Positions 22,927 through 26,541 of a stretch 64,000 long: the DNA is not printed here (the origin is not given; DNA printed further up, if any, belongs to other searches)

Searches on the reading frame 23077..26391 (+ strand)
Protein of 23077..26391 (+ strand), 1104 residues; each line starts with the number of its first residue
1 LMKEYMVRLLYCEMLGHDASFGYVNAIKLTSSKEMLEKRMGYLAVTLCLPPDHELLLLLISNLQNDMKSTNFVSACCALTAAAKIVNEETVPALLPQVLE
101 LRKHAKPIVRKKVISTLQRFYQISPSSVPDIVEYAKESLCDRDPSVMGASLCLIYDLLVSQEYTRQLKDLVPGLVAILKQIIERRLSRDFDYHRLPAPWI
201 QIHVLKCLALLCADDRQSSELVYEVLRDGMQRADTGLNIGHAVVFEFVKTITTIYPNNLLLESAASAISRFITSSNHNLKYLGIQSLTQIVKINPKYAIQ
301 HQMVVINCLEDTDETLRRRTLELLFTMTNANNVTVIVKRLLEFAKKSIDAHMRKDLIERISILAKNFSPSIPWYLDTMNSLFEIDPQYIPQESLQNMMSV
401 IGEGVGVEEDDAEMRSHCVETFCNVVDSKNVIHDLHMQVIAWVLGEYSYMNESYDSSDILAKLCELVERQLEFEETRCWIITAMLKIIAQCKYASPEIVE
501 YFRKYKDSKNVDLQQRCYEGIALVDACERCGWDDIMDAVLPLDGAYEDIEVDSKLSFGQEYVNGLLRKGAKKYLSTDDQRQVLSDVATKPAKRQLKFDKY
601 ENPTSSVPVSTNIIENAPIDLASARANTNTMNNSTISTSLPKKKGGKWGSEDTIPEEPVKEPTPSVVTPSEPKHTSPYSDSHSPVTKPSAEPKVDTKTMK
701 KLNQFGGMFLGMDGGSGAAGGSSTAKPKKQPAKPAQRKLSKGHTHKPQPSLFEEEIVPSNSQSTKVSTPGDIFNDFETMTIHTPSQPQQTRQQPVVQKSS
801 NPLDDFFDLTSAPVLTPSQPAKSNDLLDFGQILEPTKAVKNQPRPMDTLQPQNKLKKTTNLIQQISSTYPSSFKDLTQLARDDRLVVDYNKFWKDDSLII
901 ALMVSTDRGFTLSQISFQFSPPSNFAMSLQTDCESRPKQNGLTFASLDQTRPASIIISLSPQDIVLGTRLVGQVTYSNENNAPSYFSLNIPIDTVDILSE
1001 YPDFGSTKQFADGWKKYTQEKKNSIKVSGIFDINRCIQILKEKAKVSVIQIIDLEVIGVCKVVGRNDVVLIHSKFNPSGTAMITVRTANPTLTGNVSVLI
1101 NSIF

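Call 10: search_protein_families(library=pfam, proteins=[window:23077-26391:+])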
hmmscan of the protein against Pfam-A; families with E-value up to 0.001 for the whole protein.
window:23077-26391:+ (1104 aa): 3 families
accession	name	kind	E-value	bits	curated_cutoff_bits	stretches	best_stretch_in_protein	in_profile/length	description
PF01602.26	Adaptin_N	-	7.4e-88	295.8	37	1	3-520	24-516/524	Adaptin N terminal region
PF14807.11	AP4E_app_platf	-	1.5e-13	51.3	27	1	1006-1099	5-96/100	Adaptin AP4 complex epsilon appendage platform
PF12719.13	Cnd3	-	0.00095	18.9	25.8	0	257-338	19-101/288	Nuclear condensing complex subunits, C-term domain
